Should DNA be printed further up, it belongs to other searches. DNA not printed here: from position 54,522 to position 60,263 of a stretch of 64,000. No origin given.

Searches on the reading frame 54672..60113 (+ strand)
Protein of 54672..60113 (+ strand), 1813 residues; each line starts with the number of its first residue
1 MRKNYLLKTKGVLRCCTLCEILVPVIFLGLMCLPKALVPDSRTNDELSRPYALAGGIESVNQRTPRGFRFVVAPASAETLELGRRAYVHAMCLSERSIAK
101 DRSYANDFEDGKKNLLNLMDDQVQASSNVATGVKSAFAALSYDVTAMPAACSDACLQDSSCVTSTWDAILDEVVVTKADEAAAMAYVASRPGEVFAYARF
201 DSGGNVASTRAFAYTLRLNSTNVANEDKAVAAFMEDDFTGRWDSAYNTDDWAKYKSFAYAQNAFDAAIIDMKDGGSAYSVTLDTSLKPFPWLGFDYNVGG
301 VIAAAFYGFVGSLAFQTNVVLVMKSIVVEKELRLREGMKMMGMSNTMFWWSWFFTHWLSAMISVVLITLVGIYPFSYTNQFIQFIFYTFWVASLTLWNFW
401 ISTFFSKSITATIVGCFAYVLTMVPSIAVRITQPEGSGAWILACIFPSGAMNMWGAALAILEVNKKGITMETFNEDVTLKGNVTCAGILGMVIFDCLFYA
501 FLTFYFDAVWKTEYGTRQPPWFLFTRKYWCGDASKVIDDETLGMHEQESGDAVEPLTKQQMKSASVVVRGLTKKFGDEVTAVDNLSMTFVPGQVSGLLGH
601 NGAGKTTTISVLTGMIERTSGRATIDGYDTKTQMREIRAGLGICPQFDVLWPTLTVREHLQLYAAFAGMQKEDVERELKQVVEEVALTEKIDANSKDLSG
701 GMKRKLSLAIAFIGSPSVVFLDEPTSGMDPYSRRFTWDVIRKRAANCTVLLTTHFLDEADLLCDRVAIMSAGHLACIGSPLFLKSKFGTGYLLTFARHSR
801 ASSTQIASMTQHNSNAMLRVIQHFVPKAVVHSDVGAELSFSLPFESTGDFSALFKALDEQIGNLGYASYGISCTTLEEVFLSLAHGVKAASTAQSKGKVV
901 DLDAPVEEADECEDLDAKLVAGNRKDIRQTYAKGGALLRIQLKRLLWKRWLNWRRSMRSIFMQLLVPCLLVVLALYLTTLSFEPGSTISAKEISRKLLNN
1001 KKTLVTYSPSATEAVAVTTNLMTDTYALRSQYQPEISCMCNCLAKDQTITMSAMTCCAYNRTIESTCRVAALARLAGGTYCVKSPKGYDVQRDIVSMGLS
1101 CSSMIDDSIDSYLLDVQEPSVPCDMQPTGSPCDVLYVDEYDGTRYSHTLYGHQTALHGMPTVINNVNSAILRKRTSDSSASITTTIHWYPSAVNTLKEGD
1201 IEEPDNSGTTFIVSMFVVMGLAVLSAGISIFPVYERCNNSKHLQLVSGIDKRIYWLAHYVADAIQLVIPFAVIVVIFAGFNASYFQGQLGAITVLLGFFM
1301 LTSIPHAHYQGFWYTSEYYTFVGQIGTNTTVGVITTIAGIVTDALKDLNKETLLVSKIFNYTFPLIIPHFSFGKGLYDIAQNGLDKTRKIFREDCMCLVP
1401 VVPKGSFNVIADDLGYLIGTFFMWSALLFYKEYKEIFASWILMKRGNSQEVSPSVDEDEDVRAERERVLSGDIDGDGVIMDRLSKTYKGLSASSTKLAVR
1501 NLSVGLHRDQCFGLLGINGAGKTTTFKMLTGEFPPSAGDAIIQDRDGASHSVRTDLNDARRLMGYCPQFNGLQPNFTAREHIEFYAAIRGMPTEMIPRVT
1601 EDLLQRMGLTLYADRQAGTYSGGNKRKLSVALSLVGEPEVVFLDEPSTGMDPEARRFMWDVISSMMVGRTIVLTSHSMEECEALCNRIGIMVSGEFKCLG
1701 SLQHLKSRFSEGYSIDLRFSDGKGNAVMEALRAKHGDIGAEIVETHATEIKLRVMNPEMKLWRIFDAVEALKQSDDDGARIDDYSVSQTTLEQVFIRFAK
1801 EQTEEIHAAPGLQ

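Call 4: search_protein_families(library=pfam, proteins=[window:54672-60113:+])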
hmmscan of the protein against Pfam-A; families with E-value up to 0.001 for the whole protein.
window:54672-60113:+ (1813 aa): 5 families
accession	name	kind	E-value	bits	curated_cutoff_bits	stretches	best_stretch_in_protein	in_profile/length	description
PF00005.33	ABC_tran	-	1.9e-58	197.4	25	2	583-726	2-137/137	ABC transporter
PF12698.13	ABC2_membrane_3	-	5.4e-36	124.8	31.6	2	959-1429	3-346/347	ABC-2 family transporter protein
PF13304.12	AAA_21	-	6.3e-19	69.6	27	2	692-754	232-298/304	AAA domain, putative AbiEii toxin, Type IV TA system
PF23321.1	R1_ABCA1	-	4.2e-05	24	27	0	1711-1788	2-75/75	ABCA1-like, C-terminal R1 regulatory domain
PF13604.12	AAA_30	-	0.00049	20.3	27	0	593-643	19-68/191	AAA domain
